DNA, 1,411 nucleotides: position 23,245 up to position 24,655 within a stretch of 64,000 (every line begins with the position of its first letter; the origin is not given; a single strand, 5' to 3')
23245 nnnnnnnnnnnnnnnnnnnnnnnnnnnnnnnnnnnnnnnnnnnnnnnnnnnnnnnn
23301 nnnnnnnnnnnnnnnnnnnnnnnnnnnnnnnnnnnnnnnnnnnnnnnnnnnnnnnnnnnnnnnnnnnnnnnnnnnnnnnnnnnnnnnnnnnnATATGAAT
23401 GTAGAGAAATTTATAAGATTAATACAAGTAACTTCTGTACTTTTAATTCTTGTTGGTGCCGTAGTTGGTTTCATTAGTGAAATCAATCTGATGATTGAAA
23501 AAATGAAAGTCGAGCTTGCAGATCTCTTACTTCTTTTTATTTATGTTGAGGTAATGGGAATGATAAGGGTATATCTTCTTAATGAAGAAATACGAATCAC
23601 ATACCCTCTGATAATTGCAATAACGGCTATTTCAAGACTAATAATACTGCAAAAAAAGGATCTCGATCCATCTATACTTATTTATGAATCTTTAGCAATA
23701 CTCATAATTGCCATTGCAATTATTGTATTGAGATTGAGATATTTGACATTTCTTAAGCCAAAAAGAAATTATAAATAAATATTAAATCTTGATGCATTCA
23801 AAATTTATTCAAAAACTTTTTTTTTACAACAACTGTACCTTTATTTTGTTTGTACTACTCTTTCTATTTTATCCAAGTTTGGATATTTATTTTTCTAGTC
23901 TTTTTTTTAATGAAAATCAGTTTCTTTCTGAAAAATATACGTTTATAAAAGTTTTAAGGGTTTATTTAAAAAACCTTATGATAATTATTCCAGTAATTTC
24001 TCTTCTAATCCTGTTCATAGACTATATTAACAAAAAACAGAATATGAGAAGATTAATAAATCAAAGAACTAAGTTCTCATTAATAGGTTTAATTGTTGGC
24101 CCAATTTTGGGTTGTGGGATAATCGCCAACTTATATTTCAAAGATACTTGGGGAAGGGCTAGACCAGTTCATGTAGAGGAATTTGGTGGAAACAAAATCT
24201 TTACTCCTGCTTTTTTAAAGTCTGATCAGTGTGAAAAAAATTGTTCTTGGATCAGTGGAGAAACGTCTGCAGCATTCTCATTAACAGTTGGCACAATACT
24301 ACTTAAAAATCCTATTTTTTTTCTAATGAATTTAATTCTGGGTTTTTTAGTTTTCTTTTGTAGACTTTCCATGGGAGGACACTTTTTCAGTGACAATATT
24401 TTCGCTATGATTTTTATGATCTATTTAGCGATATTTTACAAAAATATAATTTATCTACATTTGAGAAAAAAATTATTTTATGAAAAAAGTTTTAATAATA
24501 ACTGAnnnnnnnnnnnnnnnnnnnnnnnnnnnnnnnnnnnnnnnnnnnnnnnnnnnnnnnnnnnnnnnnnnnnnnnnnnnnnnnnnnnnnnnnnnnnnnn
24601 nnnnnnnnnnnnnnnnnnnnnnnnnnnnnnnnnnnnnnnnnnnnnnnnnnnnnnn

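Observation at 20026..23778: Compact egtB-egtD-egtE ergothioneine operon without egtA/egtC, plus a co-transcribed small membrane protein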

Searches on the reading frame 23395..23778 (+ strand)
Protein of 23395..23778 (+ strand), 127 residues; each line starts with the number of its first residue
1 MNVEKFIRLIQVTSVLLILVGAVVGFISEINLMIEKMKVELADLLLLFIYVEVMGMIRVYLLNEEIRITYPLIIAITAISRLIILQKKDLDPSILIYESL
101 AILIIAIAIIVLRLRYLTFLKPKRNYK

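Call 3: search_protein_families(library=pfam, proteins=[window:23395-23778:+], max_evalue=0.01)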
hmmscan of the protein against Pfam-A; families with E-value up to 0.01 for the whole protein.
window:23395-23778:+ (127 aa): 1 family
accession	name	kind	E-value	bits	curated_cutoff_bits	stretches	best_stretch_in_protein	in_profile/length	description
PF06146.17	PsiE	-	6.3e-17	62.3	23.9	1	12-114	11-119/122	Phosphate-starvation-inducible E family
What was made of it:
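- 23395..23778 (+): psiE-family four-TM membrane protein, 127 aa. Adjacent to the egt genes but probably not part of the pathway. PF06146 scores 62.3 bits against a cutoff of 23.9 (call 3).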

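Call 4: search_protein_families(library=ncbifam, proteins=[window:23395-23778:+], max_evalue=0.01)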
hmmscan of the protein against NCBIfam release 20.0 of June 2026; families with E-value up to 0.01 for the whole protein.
window:23395-23778:+ (127 aa): 3 families
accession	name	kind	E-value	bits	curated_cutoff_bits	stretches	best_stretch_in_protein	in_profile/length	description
NF002765.0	PRK02833.1-3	equivalog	3.1e-05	24.1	145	1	8-113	22-128/136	phosphate-starvation-inducible protein PsiE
NF002767.0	PRK02833.1-5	equivalog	0.00056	20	222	1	9-111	24-127/136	phosphate-starvation-inducible protein PsiE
NF002763.0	PRK02833.1-1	equivalog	0.0078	16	138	0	9-118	23-130/143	phosphate-starvation-inducible protein PsiE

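Call 36: find_homologous_proteins(query=window:23395-23778:+, max_evalue=0.001)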
Query window:23395-23778:+ (127 aa): 4900 proteins with E <= 0.001 among 5022 candidates; the best 120 are listed.
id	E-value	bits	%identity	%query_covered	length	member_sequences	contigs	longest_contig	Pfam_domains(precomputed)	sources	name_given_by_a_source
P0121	1.6e-64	233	100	100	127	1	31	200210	PF06146.18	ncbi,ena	-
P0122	2.0e-64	233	99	100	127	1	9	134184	PF06146.18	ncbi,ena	-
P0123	3.1e-64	232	98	100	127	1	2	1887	PF06146.18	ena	-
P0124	4.1e-64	232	99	100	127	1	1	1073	PF06146.18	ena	-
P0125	5.1e-64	232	98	100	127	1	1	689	PF06146.18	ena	-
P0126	7.0e-64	231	99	100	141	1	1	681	PF06146.18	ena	-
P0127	7.0e-64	231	99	100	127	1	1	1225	PF06146.18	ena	-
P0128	7.8e-64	231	98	100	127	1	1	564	PF06146.18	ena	-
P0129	8.7e-64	231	99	100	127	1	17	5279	PF06146.18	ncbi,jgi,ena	-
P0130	1.1e-63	231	99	100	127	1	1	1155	PF06146.18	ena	-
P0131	1.2e-63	230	98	100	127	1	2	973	PF06146.18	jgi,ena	-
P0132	1.3e-63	230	97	100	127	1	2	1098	PF06146.18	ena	-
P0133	1.4e-63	230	98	100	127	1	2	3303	PF06146.18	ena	-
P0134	1.8e-63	230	99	100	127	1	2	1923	PF06146.18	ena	-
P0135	1.9e-63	230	97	100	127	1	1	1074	PF06146.18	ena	-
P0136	2.0e-63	230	98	100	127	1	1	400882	PF06146.18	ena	-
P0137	2.0e-63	230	98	100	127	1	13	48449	PF06146.18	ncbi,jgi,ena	-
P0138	2.1e-63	230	97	100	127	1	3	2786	PF06146.18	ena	-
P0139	2.2e-63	230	98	100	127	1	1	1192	PF06146.18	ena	-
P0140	2.2e-63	230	98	100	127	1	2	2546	PF06146.18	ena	-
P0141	2.3e-63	230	96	100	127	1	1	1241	PF06146.18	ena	-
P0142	2.5e-63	229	97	100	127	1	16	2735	PF06146.18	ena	-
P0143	2.9e-63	229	96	100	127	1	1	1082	PF06146.18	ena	-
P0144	3.0e-63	229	97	100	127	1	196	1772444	PF06146.18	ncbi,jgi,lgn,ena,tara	tara:strand:+ start:29 stop:412 length:384 start_codon:yes stop_codon:yes gene_type:complete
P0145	3.0e-63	229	96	100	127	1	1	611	PF06146.18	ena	-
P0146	3.1e-63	229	97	100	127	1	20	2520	PF06146.18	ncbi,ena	-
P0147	3.4e-63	229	96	100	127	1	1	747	PF06146.18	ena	-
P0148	3.6e-63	229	97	100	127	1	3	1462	PF06146.18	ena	-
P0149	3.6e-63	229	97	100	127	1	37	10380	PF06146.18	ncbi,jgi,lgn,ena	-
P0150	3.8e-63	229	96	100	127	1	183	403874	PF06146.18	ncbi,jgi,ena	-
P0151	3.8e-63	229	96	100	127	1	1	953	PF06146.18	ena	-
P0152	3.8e-63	229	96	100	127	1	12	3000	PF06146.18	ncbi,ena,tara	tara:strand:+ start:50 stop:433 length:384 start_codon:yes stop_codon:yes gene_type:complete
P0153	3.8e-63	229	96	100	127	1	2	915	PF06146.18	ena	-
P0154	3.8e-63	229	96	100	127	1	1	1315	PF06146.18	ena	-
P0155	3.8e-63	229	96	100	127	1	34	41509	PF06146.18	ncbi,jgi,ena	-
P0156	3.8e-63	229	96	100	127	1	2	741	PF06146.18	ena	-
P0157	3.8e-63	229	96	100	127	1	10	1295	PF06146.18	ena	-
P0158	4.4e-63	229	96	100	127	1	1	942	PF06146.18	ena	-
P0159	4.5e-63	229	96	100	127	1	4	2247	PF06146.18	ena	-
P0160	4.7e-63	229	95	100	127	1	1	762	PF06146.18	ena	-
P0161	4.7e-63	229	95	100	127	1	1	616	PF06146.18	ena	-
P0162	4.7e-63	229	95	100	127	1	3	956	PF06146.18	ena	-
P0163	4.7e-63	229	96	100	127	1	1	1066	PF06146.18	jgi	-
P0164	4.8e-63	229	95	100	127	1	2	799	PF06146.18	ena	-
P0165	4.8e-63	229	95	100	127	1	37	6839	PF06146.18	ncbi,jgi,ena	-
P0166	4.9e-63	228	96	100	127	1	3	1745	PF06146.18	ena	-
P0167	5.2e-63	228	96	100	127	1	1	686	PF06146.18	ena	-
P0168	5.5e-63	228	97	100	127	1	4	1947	PF06146.18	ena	-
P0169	5.5e-63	228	96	100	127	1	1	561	PF06146.18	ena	-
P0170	5.5e-63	228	96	100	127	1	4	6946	PF06146.18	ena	-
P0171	5.5e-63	228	96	100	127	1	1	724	PF06146.18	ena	-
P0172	5.6e-63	228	96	100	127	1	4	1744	PF06146.18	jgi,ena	-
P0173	5.6e-63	228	96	100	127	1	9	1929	PF06146.18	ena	-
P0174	5.8e-63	228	97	100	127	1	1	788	PF06146.18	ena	-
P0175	5.9e-63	228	95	100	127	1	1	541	PF06146.18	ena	-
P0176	5.9e-63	228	95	100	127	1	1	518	PF06146.18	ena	-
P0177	6.1e-63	228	95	100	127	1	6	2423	PF06146.18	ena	-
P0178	6.2e-63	228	96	100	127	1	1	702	PF06146.18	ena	-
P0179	6.5e-63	228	96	100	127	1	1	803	PF06146.18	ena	-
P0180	6.8e-63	228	97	100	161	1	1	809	PF06146.18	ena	-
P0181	6.8e-63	228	96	100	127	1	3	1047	PF06146.18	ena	-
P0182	6.8e-63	228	96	100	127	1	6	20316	PF06146.18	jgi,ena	-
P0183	6.9e-63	228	96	100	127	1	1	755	PF06146.18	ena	-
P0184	6.9e-63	228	95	100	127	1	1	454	PF06146.18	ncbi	-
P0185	7.0e-63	228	96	100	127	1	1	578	PF06146.18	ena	-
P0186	7.0e-63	228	95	100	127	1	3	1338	PF06146.18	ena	-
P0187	7.0e-63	228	95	100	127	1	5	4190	PF06146.18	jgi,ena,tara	tara:strand:- start:30 stop:413 length:384 start_codon:yes stop_codon:yes gene_type:complete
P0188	7.5e-63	228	96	100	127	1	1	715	PF06146.18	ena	-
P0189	7.8e-63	228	97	100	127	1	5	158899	PF06146.18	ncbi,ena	-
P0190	8.0e-63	228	95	100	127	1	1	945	PF06146.18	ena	-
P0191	8.8e-63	228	96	100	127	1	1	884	PF06146.18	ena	-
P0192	9.0e-63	228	95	100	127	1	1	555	PF06146.18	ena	-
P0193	9.1e-63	228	95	100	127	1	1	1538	PF06146.18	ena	-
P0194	9.3e-63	228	95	100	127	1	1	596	PF06146.18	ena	-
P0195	1.0e-62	227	95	100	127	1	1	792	PF06146.18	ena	-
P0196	1.1e-62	227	95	100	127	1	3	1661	PF06146.18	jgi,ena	-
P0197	1.1e-62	227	96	100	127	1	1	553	PF06146.18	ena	-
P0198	1.1e-62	227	95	100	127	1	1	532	PF06146.18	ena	-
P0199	1.1e-62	227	95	100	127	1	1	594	PF06146.18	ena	-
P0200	1.1e-62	227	95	100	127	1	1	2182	PF06146.18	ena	-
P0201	1.2e-62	227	95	100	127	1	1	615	PF06146.18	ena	-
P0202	1.2e-62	227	96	100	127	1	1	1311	PF06146.18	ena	-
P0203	1.3e-62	227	96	100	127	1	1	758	PF06146.18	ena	-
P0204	1.3e-62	227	95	100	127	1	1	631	PF06146.18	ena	-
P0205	1.3e-62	227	96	100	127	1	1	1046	PF06146.18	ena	-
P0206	1.4e-62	227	95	100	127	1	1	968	PF06146.18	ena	-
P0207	1.4e-62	227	95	100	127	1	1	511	PF06146.18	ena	-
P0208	1.4e-62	227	95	100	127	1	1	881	PF06146.18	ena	-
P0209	1.4e-62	227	95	100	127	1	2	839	PF06146.18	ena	-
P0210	1.5e-62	227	96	100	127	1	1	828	PF06146.18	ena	-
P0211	1.6e-62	227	94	100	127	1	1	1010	PF06146.18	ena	-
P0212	1.6e-62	227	95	100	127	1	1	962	PF06146.18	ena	-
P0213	1.6e-62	227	96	100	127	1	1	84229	PF06146.18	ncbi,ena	-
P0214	1.6e-62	227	96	100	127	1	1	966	PF06146.18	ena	-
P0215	1.7e-62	227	96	100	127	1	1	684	PF06146.18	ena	-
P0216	1.8e-62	227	95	100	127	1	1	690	PF06146.18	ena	-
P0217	1.8e-62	227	95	100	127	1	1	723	PF06146.18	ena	-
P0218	1.8e-62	227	95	100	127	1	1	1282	PF06146.18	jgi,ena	jgi:protein PsiE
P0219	1.9e-62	227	95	100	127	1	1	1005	PF06146.18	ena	-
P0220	2.0e-62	227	95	100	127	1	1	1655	PF06146.18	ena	-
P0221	2.0e-62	227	95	100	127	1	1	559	PF06146.18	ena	-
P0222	2.0e-62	227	95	100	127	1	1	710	PF06146.18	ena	-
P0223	2.2e-62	226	96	100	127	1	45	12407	PF06146.18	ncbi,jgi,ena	-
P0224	2.4e-62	226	96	100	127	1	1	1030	PF06146.18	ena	-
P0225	2.5e-62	226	95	100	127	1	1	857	PF06146.18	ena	-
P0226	2.6e-62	226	95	100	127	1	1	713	PF06146.18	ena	-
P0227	2.7e-62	226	96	100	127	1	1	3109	PF06146.18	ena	-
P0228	2.7e-62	226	95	100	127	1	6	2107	PF06146.18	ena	-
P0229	2.8e-62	226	95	100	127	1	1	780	PF06146.18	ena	-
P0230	2.8e-62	226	95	100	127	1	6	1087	PF06146.18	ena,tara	tara:strand:- start:135 stop:518 length:384 start_codon:yes stop_codon:yes gene_type:complete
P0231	2.9e-62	226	96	100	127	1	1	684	PF06146.18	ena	-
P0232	3.2e-62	226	95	100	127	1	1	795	PF06146.18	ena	-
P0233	3.4e-62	226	94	100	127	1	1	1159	PF06146.18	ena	-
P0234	3.4e-62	226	96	100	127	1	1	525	PF06146.18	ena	-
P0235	3.5e-62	226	94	100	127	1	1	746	PF06146.18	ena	-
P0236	3.7e-62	226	96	100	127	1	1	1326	PF06146.18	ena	-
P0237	4.0e-62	226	95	100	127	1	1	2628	PF06146.18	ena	-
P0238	4.1e-62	225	94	100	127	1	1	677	PF06146.18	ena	-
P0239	4.4e-62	225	95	100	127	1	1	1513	PF06146.18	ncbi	-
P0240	6.4e-62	225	95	100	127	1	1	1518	PF06146.18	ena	-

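Call 37: find_encoding_contigs(protein=P0144, flank=5000, max_places=10)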
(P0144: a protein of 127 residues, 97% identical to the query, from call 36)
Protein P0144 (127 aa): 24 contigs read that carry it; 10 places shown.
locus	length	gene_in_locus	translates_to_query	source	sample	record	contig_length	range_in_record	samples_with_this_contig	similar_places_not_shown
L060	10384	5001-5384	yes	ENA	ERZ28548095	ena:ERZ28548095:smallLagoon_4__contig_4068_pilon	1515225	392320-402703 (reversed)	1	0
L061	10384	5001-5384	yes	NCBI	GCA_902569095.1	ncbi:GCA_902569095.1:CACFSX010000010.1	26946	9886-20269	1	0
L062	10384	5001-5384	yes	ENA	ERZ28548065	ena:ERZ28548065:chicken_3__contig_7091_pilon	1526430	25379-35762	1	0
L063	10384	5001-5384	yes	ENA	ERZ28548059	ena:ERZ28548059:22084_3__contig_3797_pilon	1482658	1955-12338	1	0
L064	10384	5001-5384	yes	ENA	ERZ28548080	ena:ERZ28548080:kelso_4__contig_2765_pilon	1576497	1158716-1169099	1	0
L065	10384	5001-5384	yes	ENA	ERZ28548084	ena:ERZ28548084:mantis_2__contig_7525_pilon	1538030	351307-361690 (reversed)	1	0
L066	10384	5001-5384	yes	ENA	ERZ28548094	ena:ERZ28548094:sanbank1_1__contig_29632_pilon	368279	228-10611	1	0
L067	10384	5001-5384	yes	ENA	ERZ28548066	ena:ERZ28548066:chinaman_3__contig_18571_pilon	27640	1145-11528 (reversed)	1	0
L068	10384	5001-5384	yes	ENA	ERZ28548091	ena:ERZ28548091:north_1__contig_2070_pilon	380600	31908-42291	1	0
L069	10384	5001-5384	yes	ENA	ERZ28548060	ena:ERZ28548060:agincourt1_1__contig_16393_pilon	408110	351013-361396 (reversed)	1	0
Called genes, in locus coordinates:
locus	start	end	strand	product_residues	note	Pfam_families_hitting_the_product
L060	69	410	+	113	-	-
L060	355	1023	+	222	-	-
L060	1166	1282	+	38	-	-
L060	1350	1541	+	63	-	-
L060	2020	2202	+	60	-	-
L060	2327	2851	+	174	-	PF03781:FGE-sulfatase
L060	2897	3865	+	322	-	PF10017:Methyltransf_33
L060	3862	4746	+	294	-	PF00155:Aminotran_1_2 (weak), PF00266:Aminotran_5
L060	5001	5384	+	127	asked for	PF06146:PsiE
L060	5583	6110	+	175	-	PF01569:PAP2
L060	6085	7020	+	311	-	PF06258:Mito_fiss_Elm1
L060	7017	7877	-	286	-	PF03279:Lip_A_acyltrans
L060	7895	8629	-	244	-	PF00590:TP_methylase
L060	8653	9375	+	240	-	PF00005:ABC_tran, PF02463:SMC_N (weak), PF13304:AAA_21 (weak)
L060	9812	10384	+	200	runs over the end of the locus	PF07690:MFS_1, PF13000:Acatn, PF03092:BT1 (weak)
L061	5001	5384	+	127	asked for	PF06146:PsiE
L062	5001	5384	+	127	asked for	PF06146:PsiE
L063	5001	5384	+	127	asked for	PF06146:PsiE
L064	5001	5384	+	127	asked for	PF06146:PsiE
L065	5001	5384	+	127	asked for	PF06146:PsiE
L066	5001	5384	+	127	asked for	PF06146:PsiE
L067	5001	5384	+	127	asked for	PF06146:PsiE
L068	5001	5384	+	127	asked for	PF06146:PsiE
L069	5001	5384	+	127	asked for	PF06146:PsiE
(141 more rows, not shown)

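Call 40: find_related_loci(query=A2, collection=metagenome_contigs, flank=6000)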
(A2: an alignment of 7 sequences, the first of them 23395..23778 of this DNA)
Query A2 (127 aa) in metagenome_contigs; peptide patterns used: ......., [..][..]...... (x = any residue, [..] = any of these).
297 stretches matched a pattern; 101 encode a relative of the query (tblastn E <= 1e-3); the best 80 are kept; 80 distinct loci.
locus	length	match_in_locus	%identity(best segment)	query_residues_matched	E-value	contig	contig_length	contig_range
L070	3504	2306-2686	99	1-127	4e-75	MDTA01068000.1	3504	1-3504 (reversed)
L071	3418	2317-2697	97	1-127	2e-74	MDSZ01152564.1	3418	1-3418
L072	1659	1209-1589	96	1-127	2e-77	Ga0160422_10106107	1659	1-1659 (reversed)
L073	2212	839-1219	96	1-127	5e-76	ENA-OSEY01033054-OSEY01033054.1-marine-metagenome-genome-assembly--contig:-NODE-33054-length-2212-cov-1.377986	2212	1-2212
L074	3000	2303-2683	96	1-127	1e-74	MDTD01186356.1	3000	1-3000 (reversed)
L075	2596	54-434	94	1-127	5e-66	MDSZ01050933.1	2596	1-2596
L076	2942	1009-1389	94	1-127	2e-64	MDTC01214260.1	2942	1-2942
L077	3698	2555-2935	92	1-127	2e-63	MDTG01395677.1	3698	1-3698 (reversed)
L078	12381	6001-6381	89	1-127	2e-63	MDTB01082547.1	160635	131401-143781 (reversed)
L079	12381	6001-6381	89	1-127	4e-62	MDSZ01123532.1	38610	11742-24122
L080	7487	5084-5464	89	1-127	2e-60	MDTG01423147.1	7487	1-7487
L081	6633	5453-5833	89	1-127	5e-60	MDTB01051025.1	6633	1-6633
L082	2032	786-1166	87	1-127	1e-60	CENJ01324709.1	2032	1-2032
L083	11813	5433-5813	87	1-127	4e-59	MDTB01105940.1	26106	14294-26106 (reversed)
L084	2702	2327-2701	81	1-125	8e-59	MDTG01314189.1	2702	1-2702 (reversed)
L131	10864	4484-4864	72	1-127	2e-48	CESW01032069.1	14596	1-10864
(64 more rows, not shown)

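Call 68: find_encoding_contigs(protein=P0121, flank=10000, max_places=3)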
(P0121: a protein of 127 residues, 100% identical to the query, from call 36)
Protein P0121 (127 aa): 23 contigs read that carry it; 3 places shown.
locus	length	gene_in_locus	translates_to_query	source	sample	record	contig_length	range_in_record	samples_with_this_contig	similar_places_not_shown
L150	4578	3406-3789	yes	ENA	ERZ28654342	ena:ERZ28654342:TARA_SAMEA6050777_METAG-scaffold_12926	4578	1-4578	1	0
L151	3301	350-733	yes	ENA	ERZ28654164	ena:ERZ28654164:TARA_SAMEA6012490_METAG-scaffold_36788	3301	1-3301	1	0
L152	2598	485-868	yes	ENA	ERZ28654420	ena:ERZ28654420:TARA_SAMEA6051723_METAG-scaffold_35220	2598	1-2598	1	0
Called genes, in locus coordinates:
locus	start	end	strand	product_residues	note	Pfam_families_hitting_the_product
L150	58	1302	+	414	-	-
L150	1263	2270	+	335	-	PF10017:Methyltransf_33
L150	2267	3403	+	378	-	PF00155:Aminotran_1_2 (weak), PF00266:Aminotran_5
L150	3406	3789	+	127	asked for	PF06146:PsiE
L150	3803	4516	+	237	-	PF01569:PAP2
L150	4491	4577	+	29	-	?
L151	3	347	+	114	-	?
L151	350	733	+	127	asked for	PF06146:PsiE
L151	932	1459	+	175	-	PF01569:PAP2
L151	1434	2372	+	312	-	PF06258:Mito_fiss_Elm1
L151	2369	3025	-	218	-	PF03279:Lip_A_acyltrans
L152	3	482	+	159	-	?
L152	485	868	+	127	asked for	PF06146:PsiE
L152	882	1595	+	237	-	PF01569:PAP2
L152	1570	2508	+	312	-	PF06258:Mito_fiss_Elm1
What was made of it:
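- Tried and rejected: The 100%-identical PsiE led only to short Tara scaffolds (call 68).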

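Call 74: search_protein_families(library=pfam, proteins=[L131:1256-2344:+], max_evalue=0.001)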
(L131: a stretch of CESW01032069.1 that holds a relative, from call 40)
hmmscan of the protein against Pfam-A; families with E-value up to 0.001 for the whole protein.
L131:1256-2344:+ (362 aa): 4 families
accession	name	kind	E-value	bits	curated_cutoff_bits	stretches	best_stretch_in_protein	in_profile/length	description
PF00534.26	Glycos_transf_1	-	5e-32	111.2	26.4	1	175-337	6-171/172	Glycosyl transferases group 1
PF13692.12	Glyco_trans_1_4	-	7.3e-27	94.8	27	1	186-323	3-141/142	Glycosyl transferases group 1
PF13439.12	Glyco_transf_4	-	7.1e-15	55.9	28.5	1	13-171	1-166/170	Glycosyltransferase Family 4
PF13579.12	Glyco_trans_4_4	-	0.00025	21.9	29.7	1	75-170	64-158/158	Glycosyl transferase 4-like domain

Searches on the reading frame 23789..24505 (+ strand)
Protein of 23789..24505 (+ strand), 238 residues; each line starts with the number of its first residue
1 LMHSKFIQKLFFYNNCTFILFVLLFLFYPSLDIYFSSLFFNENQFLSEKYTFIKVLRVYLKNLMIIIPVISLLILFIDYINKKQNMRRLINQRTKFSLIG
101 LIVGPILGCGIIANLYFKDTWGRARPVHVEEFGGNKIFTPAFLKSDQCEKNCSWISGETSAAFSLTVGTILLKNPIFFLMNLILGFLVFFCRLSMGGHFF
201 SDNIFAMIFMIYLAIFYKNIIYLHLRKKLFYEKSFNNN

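Call 3: search_protein_families(library=pfam, proteins=[window:23789-24505:+], max_evalue=0.01)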
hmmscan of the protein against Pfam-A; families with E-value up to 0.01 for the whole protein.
window:23789-24505:+ (238 aa): 1 family
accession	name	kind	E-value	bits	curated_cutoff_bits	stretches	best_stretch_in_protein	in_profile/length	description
PF01569.27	PAP2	-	3.8e-15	56.2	27.2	1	106-221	8-125/130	PAP2 superfamily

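Call 4: search_protein_families(library=ncbifam, proteins=[window:23789-24505:+], max_evalue=0.01)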
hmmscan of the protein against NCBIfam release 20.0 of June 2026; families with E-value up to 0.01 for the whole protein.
window:23789-24505:+ (238 aa): 2 families
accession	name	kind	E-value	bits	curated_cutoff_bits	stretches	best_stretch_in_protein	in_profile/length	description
NF045633.1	LipidAPhtaseLpxF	equivalog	1.2e-29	103.8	400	1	18-216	14-210/217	lipid A 4'-phosphatase LpxF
NF028538.0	PAP2_lipid_A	equivalog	6e-06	25.9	275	1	17-222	15-232/234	PAP2 family lipid A phosphatase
